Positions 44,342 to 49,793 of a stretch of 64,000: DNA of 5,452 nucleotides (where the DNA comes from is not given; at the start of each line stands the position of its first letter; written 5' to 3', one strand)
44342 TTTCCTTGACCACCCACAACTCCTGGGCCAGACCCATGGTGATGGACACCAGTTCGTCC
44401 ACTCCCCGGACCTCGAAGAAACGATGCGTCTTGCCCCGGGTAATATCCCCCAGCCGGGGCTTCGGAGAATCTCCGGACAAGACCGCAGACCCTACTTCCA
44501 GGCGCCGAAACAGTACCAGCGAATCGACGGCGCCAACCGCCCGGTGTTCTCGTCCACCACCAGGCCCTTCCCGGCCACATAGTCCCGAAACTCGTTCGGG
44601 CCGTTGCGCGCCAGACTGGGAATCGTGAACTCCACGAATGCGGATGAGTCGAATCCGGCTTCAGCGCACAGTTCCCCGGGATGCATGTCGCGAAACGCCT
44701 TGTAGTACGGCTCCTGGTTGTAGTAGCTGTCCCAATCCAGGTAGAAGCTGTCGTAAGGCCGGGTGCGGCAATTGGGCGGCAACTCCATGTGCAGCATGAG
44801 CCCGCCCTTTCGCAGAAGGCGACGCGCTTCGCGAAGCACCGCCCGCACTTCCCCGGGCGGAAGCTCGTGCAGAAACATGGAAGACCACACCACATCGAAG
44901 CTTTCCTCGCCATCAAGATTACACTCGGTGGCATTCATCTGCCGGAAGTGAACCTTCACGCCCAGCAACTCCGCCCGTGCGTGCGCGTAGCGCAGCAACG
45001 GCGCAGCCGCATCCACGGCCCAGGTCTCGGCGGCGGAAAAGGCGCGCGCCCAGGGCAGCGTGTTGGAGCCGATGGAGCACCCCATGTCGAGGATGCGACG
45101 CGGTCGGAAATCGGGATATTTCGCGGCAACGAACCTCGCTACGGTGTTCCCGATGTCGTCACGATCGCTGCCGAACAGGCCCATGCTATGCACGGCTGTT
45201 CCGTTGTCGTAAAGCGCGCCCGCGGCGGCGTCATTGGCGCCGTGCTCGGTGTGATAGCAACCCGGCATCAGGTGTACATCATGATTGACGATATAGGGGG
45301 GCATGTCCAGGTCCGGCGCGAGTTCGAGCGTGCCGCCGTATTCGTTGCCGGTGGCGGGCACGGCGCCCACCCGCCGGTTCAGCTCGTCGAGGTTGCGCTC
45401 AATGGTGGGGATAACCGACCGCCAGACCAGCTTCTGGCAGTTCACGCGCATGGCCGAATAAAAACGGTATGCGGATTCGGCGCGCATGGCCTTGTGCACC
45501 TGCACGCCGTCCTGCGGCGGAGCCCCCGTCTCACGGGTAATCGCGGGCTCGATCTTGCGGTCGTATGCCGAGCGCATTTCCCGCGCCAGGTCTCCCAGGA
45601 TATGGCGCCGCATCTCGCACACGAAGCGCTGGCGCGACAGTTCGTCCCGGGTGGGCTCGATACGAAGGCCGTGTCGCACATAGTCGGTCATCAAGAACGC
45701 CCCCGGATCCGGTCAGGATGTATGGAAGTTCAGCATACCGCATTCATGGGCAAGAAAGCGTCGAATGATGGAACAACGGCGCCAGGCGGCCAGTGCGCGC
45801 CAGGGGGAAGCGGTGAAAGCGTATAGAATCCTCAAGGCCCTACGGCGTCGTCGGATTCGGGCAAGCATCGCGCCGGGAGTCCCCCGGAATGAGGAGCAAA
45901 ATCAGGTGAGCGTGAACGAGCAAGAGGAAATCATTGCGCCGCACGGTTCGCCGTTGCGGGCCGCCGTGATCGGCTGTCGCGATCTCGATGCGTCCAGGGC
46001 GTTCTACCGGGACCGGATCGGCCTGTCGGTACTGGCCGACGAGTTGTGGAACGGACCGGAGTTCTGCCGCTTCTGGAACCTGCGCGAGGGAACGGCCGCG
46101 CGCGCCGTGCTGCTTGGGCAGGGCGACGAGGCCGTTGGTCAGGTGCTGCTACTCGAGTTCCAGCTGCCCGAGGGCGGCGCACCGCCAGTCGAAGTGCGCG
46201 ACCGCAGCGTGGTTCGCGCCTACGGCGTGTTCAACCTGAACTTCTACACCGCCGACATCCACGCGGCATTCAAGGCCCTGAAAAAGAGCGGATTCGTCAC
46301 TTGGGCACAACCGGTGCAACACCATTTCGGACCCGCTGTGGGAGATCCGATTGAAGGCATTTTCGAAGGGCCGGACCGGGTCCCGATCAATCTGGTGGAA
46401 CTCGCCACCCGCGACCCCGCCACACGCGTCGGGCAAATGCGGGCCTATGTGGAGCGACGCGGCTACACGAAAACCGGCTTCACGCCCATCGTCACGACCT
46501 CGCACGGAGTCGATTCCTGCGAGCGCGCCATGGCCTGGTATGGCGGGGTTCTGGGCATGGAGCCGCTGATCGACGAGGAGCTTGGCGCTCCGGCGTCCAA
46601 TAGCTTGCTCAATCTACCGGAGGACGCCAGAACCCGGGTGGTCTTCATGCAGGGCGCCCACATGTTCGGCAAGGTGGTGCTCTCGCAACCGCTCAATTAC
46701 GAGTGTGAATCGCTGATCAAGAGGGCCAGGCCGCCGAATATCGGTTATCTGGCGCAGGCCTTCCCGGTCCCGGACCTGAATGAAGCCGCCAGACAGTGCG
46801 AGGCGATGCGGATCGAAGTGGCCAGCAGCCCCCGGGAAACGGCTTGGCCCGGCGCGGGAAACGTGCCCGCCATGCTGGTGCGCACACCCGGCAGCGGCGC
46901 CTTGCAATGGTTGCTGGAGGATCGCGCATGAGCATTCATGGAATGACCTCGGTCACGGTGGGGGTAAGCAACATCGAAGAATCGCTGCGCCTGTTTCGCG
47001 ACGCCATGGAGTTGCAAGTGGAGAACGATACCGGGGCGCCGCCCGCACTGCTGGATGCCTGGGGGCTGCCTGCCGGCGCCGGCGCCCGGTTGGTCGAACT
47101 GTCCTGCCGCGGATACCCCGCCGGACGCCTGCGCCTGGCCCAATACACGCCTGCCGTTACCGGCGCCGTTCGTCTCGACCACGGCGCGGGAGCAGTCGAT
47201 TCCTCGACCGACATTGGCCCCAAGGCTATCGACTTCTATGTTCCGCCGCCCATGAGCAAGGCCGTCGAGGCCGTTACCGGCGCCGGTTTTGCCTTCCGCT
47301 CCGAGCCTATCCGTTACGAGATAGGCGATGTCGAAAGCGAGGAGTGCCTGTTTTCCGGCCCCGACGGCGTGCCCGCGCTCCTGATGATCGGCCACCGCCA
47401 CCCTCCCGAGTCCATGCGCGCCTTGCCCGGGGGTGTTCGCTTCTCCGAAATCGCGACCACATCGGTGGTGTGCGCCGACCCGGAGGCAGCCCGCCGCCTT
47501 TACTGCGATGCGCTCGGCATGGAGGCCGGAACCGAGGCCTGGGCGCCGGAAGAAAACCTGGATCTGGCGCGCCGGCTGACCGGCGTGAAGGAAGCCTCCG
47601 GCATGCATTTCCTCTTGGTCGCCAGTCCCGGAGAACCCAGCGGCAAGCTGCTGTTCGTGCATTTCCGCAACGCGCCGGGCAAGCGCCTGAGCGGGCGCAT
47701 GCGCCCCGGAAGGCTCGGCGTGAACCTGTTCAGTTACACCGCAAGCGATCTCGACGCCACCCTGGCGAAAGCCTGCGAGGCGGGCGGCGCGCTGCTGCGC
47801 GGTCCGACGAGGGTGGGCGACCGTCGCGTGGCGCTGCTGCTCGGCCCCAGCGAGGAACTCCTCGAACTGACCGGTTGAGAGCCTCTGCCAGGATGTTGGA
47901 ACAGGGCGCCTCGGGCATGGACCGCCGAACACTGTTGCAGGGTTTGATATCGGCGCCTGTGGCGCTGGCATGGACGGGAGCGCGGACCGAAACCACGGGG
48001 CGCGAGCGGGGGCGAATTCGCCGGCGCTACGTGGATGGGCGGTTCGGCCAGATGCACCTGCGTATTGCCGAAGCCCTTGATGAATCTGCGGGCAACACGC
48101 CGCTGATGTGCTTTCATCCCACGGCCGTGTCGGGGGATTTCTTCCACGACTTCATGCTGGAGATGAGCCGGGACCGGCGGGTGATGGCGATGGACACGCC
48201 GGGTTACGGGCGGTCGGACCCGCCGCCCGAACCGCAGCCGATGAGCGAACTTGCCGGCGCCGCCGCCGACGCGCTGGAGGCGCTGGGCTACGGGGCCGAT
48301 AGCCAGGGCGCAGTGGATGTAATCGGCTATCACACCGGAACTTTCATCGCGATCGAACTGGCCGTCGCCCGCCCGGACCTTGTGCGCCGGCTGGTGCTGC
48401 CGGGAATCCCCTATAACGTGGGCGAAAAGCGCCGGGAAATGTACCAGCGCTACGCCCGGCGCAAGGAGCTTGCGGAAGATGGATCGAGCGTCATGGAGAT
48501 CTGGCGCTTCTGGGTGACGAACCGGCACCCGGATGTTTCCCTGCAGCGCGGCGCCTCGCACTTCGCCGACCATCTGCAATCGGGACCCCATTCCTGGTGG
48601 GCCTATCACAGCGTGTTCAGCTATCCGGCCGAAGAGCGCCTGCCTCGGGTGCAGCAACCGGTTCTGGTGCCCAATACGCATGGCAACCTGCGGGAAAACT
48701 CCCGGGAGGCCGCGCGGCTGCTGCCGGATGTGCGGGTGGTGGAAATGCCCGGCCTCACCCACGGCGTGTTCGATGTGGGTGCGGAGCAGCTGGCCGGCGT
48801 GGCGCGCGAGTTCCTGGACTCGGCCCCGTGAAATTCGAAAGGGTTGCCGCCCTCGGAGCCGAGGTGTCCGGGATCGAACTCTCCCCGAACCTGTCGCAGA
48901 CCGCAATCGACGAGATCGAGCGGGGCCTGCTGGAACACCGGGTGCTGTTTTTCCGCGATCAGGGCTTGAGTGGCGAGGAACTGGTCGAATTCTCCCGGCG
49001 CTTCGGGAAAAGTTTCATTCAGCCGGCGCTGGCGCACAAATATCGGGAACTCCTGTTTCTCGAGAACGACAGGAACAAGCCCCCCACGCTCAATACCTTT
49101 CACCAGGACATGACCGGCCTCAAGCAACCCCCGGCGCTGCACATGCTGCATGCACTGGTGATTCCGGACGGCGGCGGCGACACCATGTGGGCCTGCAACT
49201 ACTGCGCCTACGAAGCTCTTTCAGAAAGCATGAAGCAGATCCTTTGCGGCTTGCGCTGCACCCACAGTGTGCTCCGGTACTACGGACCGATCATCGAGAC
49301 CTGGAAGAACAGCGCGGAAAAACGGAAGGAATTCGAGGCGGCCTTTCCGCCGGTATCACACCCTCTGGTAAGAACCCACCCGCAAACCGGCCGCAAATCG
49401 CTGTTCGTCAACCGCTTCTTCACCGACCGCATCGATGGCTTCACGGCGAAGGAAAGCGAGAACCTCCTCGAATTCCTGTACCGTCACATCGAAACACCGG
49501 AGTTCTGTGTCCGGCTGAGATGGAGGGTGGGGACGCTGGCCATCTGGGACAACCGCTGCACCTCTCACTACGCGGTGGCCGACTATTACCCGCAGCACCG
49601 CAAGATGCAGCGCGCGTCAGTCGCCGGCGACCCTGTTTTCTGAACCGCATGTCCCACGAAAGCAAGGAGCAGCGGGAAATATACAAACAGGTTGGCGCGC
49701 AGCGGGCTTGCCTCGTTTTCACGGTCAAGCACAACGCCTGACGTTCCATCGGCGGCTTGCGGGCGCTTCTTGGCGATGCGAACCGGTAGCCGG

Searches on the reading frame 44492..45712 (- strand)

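Call 61: search_protein_families(library=pfam, proteins=[window:44492-45712:-], max_evalue=0.0001)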
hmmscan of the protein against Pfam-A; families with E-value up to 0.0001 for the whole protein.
window:44492-45712:- (406 aa): 6 families
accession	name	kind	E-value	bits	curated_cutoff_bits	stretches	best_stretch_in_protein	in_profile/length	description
PF13649.12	Methyltransf_25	-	4.5e-19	69.4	27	1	207-304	1-97/97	Methyltransferase domain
PF08241.18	Methyltransf_11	-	6.4e-16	59.2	21.2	1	208-306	1-93/95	Methyltransferase domain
PF08242.18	Methyltransf_12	-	7.8e-13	49.4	30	1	208-305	1-97/98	Methyltransferase domain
PF13489.12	Methyltransf_23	-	1.1e-10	41.9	27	1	192-327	14-132/164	Methyltransferase domain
PF13847.12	Methyltransf_31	-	3.4e-10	40.2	27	1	206-307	6-108/145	Methyltransferase domain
PF01209.24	Ubie_methyltran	-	6.7e-06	26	20.1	1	194-312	38-155/233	ubiE/COQ5 methyltransferase family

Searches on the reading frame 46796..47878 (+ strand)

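Call 61: search_protein_families(library=pfam, proteins=[window:46796-47878:+], max_evalue=0.0001)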
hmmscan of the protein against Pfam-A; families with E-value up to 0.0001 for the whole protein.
window:46796-47878:+ (360 aa): 1 family
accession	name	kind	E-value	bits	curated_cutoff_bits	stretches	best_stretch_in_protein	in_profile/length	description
PF00903.31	Glyoxalase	-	2.8e-09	37.8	20.6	1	219-357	2-120/121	Glyoxalase/Bleomycin resistance protein/Dioxygenase superfamily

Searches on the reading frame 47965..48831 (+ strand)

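Call 61: search_protein_families(library=pfam, proteins=[window:47965-48831:+], max_evalue=0.0001)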
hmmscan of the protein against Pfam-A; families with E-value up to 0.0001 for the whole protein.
window:47965-48831:+ (288 aa): 3 families
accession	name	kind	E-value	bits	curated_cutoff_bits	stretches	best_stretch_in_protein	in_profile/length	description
PF00561.26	Abhydrolase_1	-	1.5e-09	38.4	25.8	1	46-272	2-244/245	alpha/beta hydrolase fold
PF12697.13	Abhydrolase_6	-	1e-07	33.3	26.3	1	56-274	10-212/217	Alpha/beta hydrolase family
PF00975.26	Thioesterase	-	2.5e-05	25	26.4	1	46-133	2-84/226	Thioesterase domain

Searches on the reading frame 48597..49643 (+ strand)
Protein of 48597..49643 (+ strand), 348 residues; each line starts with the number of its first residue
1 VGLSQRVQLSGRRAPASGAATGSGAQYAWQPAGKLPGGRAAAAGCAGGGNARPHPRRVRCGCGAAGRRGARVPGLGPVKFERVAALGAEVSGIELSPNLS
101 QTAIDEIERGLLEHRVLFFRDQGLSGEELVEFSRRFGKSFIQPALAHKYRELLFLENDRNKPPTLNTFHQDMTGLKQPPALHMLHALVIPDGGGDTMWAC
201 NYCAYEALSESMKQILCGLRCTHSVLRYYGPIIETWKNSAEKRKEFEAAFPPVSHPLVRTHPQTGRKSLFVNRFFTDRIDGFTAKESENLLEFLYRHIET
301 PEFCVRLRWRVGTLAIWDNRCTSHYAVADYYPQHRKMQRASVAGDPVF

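Call 27: search_protein_families(library=ncbifam, proteins=[window:48597-49643:+], max_evalue=0.001)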
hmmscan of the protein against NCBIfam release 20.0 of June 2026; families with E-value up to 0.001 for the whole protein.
window:48597-49643:+ (348 aa): 3 families
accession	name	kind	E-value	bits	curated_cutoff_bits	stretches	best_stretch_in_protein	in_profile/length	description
NF007104.0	PRK09553.1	equivalog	2.5e-78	263.1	313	1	84-347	12-278/282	taurine dioxygenase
NF045815.1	Neo-PentlctneFsynPtlD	equivalog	2.3e-28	99.3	550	1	84-343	9-286/301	neopentalenolactone/pentalenolactone F synthase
NF049937.1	CMthFAOxDecarbScoE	equivalog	4.7e-25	88.3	400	1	83-333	8-274/295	(3R)-3-[(carboxymethyl)amino]fatty acid oxygenase/decarboxylase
